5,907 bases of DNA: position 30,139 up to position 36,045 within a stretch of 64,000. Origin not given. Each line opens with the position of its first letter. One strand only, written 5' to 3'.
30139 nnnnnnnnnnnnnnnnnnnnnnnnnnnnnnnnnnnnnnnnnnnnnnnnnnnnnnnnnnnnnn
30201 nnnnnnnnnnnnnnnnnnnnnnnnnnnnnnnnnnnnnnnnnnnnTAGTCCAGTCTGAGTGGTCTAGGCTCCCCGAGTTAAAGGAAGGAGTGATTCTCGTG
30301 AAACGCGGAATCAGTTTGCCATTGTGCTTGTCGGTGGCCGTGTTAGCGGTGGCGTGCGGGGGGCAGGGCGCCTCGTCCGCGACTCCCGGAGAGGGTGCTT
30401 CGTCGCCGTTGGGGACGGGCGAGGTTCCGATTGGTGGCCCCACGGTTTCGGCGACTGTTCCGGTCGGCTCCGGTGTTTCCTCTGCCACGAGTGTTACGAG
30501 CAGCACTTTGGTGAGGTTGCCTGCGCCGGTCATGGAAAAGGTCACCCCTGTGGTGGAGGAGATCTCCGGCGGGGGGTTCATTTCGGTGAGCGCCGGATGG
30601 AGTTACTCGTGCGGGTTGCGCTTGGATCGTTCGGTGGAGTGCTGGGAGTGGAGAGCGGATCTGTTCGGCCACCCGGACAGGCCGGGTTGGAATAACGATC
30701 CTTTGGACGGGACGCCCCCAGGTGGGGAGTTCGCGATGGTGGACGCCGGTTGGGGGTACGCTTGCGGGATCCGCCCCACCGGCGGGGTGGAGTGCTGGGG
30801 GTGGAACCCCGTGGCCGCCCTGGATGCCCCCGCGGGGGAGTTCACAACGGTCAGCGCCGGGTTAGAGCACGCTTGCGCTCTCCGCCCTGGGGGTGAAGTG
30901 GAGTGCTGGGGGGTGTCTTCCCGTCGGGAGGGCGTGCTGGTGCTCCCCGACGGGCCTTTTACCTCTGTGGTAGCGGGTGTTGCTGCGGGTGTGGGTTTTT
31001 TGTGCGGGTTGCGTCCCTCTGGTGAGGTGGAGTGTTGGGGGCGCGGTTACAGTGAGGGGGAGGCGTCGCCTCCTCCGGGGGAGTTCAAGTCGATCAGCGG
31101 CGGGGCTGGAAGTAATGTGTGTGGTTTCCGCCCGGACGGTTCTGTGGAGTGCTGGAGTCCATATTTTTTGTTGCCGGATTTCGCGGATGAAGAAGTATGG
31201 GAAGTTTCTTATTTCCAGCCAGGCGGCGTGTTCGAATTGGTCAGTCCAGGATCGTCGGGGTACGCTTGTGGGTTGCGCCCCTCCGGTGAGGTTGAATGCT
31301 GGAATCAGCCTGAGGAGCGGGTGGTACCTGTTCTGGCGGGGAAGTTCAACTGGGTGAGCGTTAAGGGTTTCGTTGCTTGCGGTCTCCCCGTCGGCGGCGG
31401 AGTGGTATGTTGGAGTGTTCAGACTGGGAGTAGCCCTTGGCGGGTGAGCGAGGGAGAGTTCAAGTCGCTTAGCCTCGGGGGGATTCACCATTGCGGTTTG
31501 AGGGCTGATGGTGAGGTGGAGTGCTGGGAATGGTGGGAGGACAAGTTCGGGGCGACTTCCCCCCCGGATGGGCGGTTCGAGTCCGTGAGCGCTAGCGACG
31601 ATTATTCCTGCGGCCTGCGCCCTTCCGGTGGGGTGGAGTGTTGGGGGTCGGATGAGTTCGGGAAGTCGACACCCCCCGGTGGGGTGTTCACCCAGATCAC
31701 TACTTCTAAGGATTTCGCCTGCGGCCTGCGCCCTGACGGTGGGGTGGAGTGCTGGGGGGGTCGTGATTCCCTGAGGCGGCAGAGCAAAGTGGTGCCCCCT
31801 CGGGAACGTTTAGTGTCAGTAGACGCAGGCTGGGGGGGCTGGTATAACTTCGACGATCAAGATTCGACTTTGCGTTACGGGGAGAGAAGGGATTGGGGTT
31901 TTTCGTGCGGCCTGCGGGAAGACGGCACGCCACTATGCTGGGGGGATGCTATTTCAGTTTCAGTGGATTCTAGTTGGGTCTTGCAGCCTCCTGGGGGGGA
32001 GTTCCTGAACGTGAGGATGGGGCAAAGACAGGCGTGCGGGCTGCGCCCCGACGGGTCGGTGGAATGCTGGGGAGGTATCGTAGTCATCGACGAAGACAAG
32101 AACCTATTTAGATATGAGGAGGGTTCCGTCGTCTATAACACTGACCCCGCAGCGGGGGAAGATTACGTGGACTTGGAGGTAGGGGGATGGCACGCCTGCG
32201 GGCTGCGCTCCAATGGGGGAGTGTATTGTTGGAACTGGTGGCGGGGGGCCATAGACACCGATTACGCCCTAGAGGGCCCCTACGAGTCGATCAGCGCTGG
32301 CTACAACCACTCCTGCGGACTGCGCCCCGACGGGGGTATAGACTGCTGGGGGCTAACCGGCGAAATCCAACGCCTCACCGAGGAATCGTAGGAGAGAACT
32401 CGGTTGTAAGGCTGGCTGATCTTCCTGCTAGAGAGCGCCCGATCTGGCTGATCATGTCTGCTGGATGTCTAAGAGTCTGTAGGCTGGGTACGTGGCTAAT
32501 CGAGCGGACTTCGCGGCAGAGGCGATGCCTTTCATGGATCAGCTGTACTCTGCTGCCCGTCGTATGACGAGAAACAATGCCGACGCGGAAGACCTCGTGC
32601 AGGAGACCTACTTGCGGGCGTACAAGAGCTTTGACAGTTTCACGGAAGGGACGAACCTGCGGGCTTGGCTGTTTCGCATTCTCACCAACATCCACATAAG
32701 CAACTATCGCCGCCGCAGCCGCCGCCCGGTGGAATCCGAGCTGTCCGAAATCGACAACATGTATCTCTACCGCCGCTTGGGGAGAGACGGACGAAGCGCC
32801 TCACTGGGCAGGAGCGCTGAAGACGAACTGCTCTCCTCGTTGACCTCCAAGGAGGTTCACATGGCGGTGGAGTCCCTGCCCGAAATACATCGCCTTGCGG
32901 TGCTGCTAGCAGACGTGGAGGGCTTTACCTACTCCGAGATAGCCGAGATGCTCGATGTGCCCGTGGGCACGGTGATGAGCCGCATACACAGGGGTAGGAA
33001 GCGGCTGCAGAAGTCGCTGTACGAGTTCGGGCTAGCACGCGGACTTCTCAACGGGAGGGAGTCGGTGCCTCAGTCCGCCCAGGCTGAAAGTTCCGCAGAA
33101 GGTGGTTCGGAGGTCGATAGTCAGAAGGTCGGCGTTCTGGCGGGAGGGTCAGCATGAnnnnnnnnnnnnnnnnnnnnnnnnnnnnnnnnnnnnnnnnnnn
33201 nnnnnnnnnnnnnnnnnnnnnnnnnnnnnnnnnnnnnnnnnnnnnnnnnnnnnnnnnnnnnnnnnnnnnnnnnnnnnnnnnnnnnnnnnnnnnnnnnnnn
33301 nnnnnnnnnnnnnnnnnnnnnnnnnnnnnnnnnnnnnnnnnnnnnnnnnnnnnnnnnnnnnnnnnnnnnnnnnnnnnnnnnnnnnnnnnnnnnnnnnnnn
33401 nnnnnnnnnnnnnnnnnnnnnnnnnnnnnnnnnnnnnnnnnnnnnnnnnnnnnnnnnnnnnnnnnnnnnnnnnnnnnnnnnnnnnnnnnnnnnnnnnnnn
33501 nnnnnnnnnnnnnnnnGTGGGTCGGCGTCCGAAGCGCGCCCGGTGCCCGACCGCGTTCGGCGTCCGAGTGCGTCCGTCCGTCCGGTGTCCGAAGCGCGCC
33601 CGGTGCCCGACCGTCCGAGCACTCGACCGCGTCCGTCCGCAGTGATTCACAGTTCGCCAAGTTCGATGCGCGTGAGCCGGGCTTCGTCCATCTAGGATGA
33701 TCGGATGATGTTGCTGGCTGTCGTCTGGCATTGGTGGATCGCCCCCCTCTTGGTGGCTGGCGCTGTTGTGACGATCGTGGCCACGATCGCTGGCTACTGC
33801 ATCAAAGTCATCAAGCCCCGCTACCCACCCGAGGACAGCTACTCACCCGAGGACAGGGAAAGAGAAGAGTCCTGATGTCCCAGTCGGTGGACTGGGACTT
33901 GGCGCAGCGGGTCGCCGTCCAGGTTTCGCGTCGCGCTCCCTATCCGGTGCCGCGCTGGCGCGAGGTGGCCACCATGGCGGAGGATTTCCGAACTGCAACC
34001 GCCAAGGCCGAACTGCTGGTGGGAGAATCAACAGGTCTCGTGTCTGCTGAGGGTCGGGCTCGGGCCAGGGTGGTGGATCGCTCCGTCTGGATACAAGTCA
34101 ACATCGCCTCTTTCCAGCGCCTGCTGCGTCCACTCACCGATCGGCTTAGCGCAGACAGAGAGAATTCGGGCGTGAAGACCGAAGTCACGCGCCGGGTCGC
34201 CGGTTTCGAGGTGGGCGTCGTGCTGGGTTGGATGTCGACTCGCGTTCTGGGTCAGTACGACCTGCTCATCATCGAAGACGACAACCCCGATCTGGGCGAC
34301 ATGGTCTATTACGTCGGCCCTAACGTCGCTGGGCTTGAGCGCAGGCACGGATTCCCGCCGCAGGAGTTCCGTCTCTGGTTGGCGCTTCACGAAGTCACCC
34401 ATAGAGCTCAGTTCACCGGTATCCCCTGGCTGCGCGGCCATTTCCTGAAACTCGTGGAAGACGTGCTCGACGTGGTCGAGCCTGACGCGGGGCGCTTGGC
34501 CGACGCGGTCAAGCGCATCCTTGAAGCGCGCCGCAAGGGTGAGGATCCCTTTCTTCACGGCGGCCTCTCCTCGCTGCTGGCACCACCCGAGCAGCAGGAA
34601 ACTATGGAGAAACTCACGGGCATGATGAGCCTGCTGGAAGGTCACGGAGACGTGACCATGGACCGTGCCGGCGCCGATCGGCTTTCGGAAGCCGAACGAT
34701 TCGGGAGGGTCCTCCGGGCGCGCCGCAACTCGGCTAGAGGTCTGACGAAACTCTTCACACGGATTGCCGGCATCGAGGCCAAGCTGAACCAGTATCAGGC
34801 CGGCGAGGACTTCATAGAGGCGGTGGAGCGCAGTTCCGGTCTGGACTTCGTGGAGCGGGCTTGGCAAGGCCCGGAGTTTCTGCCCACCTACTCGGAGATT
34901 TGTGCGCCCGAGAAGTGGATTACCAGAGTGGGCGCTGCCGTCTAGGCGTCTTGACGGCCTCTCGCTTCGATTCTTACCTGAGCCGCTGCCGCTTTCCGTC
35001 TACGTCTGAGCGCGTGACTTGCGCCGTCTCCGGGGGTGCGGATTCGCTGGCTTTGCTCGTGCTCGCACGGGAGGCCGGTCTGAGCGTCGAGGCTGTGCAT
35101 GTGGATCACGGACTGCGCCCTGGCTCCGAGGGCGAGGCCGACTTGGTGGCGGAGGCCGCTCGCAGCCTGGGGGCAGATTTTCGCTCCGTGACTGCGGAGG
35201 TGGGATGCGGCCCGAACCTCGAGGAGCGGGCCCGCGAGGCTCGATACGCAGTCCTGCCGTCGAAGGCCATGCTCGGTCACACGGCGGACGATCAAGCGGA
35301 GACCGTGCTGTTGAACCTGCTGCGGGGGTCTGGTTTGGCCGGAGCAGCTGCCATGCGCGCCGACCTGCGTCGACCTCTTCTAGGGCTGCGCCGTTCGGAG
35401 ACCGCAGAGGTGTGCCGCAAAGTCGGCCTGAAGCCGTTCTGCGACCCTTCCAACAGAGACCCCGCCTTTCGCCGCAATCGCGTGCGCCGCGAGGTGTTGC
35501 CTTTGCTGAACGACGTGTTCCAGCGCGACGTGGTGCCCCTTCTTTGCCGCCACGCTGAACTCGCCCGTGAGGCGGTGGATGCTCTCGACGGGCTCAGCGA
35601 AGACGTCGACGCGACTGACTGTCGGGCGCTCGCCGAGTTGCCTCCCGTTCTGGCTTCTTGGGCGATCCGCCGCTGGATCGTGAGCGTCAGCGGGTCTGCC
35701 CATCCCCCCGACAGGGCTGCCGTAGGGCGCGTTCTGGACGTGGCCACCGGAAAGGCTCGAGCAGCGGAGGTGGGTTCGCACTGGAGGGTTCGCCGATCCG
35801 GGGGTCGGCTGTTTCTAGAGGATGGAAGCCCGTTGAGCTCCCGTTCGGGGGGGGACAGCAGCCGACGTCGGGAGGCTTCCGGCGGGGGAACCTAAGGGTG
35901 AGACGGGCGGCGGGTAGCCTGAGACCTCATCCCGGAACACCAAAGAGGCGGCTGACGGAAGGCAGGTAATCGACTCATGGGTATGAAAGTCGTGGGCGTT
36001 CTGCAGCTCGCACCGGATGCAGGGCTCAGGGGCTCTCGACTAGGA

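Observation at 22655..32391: Three consecutive exported-protein genes downstream of tRNA-Thr form a candidate uncharacterised cell-surface module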

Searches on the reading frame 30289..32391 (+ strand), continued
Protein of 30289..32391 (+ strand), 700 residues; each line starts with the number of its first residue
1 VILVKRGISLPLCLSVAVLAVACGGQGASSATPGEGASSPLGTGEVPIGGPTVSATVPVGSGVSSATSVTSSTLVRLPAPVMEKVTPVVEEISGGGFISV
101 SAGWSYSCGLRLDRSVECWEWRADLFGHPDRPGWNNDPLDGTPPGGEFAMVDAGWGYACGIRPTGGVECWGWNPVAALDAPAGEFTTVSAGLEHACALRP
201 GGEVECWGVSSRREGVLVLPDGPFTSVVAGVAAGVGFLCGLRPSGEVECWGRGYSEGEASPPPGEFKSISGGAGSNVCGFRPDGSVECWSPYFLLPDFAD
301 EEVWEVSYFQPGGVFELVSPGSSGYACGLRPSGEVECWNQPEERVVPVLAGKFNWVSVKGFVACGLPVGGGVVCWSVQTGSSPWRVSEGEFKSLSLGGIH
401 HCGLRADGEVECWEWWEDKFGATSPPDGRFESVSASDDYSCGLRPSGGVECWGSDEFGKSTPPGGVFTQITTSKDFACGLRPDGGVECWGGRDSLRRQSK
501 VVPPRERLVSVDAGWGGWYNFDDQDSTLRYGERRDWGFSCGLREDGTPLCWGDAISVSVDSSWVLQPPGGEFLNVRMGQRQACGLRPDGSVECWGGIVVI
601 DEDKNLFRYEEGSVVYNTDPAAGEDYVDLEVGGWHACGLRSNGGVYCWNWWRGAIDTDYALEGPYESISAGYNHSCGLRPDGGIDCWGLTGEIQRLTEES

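Call 88: fold_search(model_id=the predicted structure, library=pdb)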
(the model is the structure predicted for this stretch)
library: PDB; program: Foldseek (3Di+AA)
matches with E <= 10: 1503; with E <= 0.001: 1045
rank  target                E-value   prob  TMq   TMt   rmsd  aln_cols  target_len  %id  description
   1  6xzn_A                1.4e-13  1.00  0.16  0.30  22.3       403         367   17  Arabidopsis UV-B photoreceptor UVR8 mutant G101S W285A (released 2021-01-13)
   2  7mqa_LT               1.6e-13  1.00  0.22  0.19  17.5       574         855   11  Cryo-EM structure of the human SSU processome, state post-A1 (released 2021-09-22)
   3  7a0j_BBB              2.9e-13  1.00  0.29  0.70   5.4       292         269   24  Crystal structure of the CRINKLY WD40 ectodomain from the Arabidopsis thaliana receptor kinase ACR4 (released 2021-08-18)
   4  7a0k_C                3.4e-13  1.00  0.18  0.32  19.9       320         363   23  Crystal structure of the entire ectodomain from the Physcomitrella patens receptor kinase CR4 (released 2021-08-18)
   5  6dd7_A                4.4e-13  1.00  0.16  0.28  22.6       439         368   16  Crystal structure of plant UVB photoreceptor UVR8 from in situ serial Laue diffraction (released 2018-07-18)
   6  8hmf_E                4.4e-13  1.00  0.20  0.13  26.6       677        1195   10  head module state 2 of Tetrahymena IFT-A (released 2023-06-14)
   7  8gqe_B                4.6e-13  1.00  0.17  0.28  22.3       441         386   15  Crystal structure of the W285A mutant of UVR8 in complex with RUP2 (released 2022-09-14)
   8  6xzm_A                4.9e-13  1.00  0.17  0.31  22.8       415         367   17  Arabidopsis UV-B photoreceptor UVR8 mutant D96N D107N W285A (released 2021-01-13)
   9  6xzn_B                4.9e-13  1.00  0.17  0.31  22.7       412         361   16  Arabidopsis UV-B photoreceptor UVR8 mutant G101S W285A (released 2021-01-13)
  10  7a0j_DDD              6.6e-13  1.00  0.17  0.41  20.9       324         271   20  Crystal structure of the CRINKLY WD40 ectodomain from the Arabidopsis thaliana receptor kinase ACR4 (released 2021-08-18)
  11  4d9s_A                6.6e-13  1.00  0.16  0.28  21.3       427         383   15  Crystal structure of Arabidopsis thaliana UVR8 (UV Resistance locus 8) (released 2012-04-04)
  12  7a0j_CCC              1.0e-12  1.00  0.30  0.67   5.4       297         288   24  Crystal structure of the CRINKLY WD40 ectodomain from the Arabidopsis thaliana receptor kinase ACR4 (released 2021-08-18)
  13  4dnw_A                1.0e-12  1.00  0.17  0.31  22.9       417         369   16  Crystal structure of UVB-resistance protein UVR8 (released 2012-03-07)
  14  7a0k_F                1.2e-12  1.00  0.18  0.33  19.8       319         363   24  Crystal structure of the entire ectodomain from the Physcomitrella patens receptor kinase CR4 (released 2021-08-18)
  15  7mq8_LR               1.3e-12  1.00  0.16  0.15  26.0       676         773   12  Cryo-EM structure of the human SSU processome, state pre-A1 (released 2021-09-22)
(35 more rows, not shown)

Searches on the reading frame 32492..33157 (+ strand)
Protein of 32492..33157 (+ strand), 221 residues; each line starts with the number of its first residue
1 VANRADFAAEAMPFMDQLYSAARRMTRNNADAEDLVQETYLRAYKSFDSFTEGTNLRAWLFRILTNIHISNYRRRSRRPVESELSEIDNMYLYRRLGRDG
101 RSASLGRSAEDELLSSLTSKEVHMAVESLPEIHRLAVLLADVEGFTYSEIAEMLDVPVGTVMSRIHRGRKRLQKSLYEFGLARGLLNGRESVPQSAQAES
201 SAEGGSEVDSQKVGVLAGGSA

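Call 9: search_protein_families(library=pfam, proteins=[window:32492-33157:+], max_evalue=0.01)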
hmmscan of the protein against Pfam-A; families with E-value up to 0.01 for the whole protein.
window:32492-33157:+ (221 aa): 8 families
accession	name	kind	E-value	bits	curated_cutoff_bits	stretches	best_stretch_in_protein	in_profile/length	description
PF08281.18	Sigma70_r4_2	-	3.7e-18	65.4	25.7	1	121-172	3-54/54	Sigma-70, region 4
PF04542.20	Sigma70_r2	-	8.1e-18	64.4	24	1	15-78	6-71/71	Sigma-70 region 2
PF04545.22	Sigma70_r4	-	5.7e-12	45.4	24.1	1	126-174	2-50/50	Sigma-70, region 4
PF22029.2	PhyR_sigma2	-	8.8e-07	29.3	27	1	22-64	12-54/55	Sigma2 domain of PhyR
PF22233.2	PhyR_sigma-like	-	5.2e-05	23.4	27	1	131-161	6-36/50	Response regulator PhyR, sigma-like domain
PF13384.12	HTH_23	-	7e-05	23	24.6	1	136-167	10-40/50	Homeodomain-like domain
PF07638.17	Sigma70_ECF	-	0.00016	22.1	21.1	1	29-176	46-183/185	ECF sigma factor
PF20432.4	Xre-like-HTH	-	0.0037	18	25.8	0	139-172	18-50/63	Antitoxin Xre-like helix-turn-helix domain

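Call 10: search_protein_families(library=ncbifam, proteins=[window:32492-33157:+], max_evalue=0.01)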
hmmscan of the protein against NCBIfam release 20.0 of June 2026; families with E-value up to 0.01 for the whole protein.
window:32492-33157:+ (221 aa): 96 families (the best 25 are shown)
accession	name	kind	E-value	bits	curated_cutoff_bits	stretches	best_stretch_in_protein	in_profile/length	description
TIGR02947.1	SigH_actino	hypoth_equivalog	8.1e-64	214.9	251.55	1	5-185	11-188/193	RNA polymerase sigma-70 factor, TIGR02947 family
NF007223.0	PRK09641.1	equivalog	8.5e-36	123.6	209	1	6-177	19-185/187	RNA polymerase sigma factor SigW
NF009185.0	PRK12533.1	equivalog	5.4e-35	121.1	248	1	3-200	27-217/231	RNA polymerase sigma factor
NF009198.0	PRK12546.1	equivalog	4.1e-33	114.7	270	1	3-176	5-161/188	RNA polymerase sigma factor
NF007229.0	PRK09647.1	equivalog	5.7e-31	107.6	265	1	16-177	55-203/220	RNA polymerase sigma factor SigE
NF008888.0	PRK11922.1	equivalog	2.7e-30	105.7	204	1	17-176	42-196/231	RNA polymerase sigma factor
TIGR02948.1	SigW_bacill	equivalog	2.8e-30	105.8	243.1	1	13-177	26-185/187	RNA polymerase sigma factor SigW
NF009164.0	PRK12511.1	equivalog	4.6e-30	104.5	185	1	16-174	15-157/182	RNA polymerase sigma factor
NF007225.0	PRK09643.1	equivalog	4.5e-29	101.6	190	1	15-179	37-185/204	RNA polymerase sigma factor SigM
TIGR02937.1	sigma70-ECF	superfamily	5.7e-29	100.9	42.9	1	15-176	11-165/165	sigma-70 family RNA polymerase sigma factor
NF058625.1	sigma_PG0214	equivalog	7.3e-28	97.4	130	1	4-177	3-162/170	GFO_1088 family ECF-type sigma factor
TIGR02939.1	RpoE_Sigma70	equivalog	6.1e-27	94.9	236.15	1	14-176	29-186/190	RNA polymerase sigma factor RpoE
TIGR02950.1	SigM_subfam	subfamily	1e-26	93.7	147.95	1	14-176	9-158/159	RNA polymerase sigma factor, SigM family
NF009199.0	PRK12547.1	subfamily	1.3e-26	93.2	219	1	4-176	5-160/184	RNA polymerase sigma factor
NF006089.0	PRK08241.1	subfamily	1.6e-26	93.2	240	2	2-86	19-103/343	RNA polymerase subunit sigma-70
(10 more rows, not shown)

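Call 11: find_encoding_contigs(protein=window:32492-33157:+, flank=10000, max_places=10)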
Protein window:32492-33157:+ (221 aa): no gene with exactly this product is on record in the collection.

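Call 31: find_related_loci(query=window:32492-33157:+, collection=genome_contigs, flank=10000)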
Query window:32492-33157:+ (221 aa) in genome_contigs; peptide patterns used: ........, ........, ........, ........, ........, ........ (x = any residue, [..] = any of these).
93 stretches matched a pattern; 11 encode a relative of the query (tblastn E <= 1e-3); 11 distinct loci.
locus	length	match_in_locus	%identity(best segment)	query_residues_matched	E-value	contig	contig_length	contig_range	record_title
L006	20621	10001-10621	83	1-221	5e-118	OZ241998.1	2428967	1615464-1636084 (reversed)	MAG: Acidimicrobiales bacterium isolate f499b38c-cb17-4ae0-a6d7-6740c63e47b8 genome assembly, chromosome: 1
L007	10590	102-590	38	16-190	8e-24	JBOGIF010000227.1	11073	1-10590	MAG: Acidimicrobiales bacterium isolate H1-B1_metabat2.bin.96 k127_270532, whole genome shotgun sequence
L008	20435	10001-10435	36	25-181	3e-18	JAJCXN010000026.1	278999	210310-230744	MAG: Acidobacteriota bacterium isolate OFTM27 OFTM27_25, whole genome shotgun sequence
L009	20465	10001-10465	27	10-176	3e-13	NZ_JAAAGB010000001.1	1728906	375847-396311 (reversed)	Draconibacterium mangrovi strain GM2-18 NODE_1_length_1728906_cov_79.915, whole genome shotgun sequence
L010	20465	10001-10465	27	10-176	2e-12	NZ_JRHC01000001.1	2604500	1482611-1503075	Draconibacterium sediminis strain JN14CK-3 contig1, whole genome shotgun sequence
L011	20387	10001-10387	27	32-176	3e-11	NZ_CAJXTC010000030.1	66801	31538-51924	MAG: uncultured Draconibacterium sp. isolate SRR6201696_bin.1_MetaBAT_v2.12.1_MAG, whole genome shotgun sequence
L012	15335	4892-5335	24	24-176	6e-13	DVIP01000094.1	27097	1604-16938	MAG TPA_asm: Candidatus Cryptobacteroides intestinipullorum isolate 33258 MalCec4__C299133_L27097_SRR2134673, whole geno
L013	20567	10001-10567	26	14-214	1e-7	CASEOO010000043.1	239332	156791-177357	uncultured Bacteroidales bacterium isolate SI.O35.metabat-bins.116 genome assembly, contig: SI.O35.metabat-bins.116.fa_k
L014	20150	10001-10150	46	125-174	1e-7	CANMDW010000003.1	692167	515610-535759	uncultured Aquimarina sp. isolate 3-722-3Z.fasta genome assembly, contig: FOHHPFJH_3, whole genome shotgun sequence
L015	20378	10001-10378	25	27-168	2e-6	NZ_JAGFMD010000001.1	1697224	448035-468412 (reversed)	Roseivirga sp. E12 scaffold_1_length=1697225, whole genome shotgun sequence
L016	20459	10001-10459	24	20-175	1e-4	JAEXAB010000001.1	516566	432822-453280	MAG: Bacillota bacterium isolate OH_SFB_23 k127_1422419, whole genome shotgun sequence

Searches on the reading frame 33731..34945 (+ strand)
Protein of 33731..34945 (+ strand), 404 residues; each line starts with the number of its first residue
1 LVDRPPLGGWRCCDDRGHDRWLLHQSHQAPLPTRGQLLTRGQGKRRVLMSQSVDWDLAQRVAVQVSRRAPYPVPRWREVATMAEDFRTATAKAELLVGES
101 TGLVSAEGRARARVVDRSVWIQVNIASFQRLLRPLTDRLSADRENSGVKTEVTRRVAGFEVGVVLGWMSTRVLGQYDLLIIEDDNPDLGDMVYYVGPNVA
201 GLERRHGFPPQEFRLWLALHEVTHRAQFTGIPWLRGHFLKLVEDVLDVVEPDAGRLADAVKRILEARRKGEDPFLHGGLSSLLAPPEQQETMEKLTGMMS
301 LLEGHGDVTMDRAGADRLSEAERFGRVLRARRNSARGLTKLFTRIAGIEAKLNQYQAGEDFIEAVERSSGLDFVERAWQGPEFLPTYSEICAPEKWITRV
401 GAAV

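Call 9: search_protein_families(library=pfam, proteins=[window:33731-34945:+], max_evalue=0.01)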
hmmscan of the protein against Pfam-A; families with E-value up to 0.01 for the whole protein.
window:33731-34945:+ (404 aa): 1 family
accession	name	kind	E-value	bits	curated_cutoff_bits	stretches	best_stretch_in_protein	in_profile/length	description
PF10103.15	Zincin_2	-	2e-81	274.4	25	1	53-397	1-344/344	Zincin-like metallopeptidase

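Call 10: search_protein_families(library=ncbifam, proteins=[window:33731-34945:+], max_evalue=0.01)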
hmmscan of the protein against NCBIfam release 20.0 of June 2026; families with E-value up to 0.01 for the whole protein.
window:33731-34945:+ (404 aa): 2 families
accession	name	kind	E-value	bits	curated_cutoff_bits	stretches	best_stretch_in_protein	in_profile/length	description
TIGR03883.1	DUF2342_F420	subfamily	1e-94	317.5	171.35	1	53-400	1-345/346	uncharacterized protein, coenzyme F420 biosynthesis associated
TIGR03624.1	TIGR03624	subfamily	6.2e-81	272.4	136.05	1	53-400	1-345/346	putative hydrolase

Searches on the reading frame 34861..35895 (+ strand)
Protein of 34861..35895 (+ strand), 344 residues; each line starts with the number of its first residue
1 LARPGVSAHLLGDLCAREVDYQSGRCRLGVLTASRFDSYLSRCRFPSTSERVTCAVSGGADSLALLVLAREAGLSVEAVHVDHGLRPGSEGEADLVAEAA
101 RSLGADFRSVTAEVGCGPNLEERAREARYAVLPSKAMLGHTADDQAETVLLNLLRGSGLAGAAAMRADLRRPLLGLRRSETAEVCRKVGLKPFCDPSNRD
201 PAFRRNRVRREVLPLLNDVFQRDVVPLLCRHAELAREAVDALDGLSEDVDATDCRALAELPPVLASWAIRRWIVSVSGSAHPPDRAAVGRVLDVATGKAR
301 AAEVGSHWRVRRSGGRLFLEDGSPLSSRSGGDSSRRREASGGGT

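Call 9: search_protein_families(library=pfam, proteins=[window:34861-35895:+], max_evalue=0.01)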
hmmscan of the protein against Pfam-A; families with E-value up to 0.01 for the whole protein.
window:34861-35895:+ (344 aa): 3 families
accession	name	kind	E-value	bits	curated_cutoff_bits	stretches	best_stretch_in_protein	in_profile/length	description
PF01171.26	ATP_bind_3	-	2.5e-34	119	27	1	52-211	2-182/182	PP-loop family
PF06508.19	QueC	-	0.00011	22.2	22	1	54-111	4-59/210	Queuosine biosynthesis protein QueC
PF09179.16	TilS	-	0.00012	22.7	21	1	253-318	2-67/67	TilS substrate binding domain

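Call 10: search_protein_families(library=ncbifam, proteins=[window:34861-35895:+], max_evalue=0.01)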
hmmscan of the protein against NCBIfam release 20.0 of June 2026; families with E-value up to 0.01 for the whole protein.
window:34861-35895:+ (344 aa): 9 families
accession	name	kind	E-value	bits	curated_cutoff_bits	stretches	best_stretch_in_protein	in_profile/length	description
TIGR02432.1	lysidine_TilS_N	equivalog_domain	5.5e-38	130.8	93.6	1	52-214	2-189/189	tRNA lysidine(34) synthetase TilS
NF007942.0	PRK10660.1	equivalog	9.5e-24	84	606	1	48-298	16-291/439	tRNA lysidine(34) synthetase TilS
TIGR00268.2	TIGR00268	equivalog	9e-05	21.9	150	1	49-121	13-85/259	ATP-dependent sacrificial sulfur transferase LarE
TIGR00884.1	guaA_Cterm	equivalog_domain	0.00026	20.4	338.75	1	48-112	15-79/310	glutamine-hydrolyzing GMP synthase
NF010367.0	PRK13795.1-2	equivalog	0.00027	19.5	456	1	52-113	245-304/584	hypothetical protein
NF000848.1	PRK00074.1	equivalog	0.00046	18.9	400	1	44-111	208-276/512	glutamine-hydrolyzing GMP synthase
NF007972.0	PRK10696.1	equivalog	0.00075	18.9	272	0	134-163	145-174/295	tRNA 2-thiocytidine(32) synthetase TtcA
NF006351.0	PRK08576.1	equivalog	0.0029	16.3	290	1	51-106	236-289/436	hypothetical protein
NF049949.1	tRNAsynTtuAPyrococ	equivalog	0.0037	16.4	450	1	44-111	42-109/292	tRNA-5-methyluridine(54) 2-sulfurtransferase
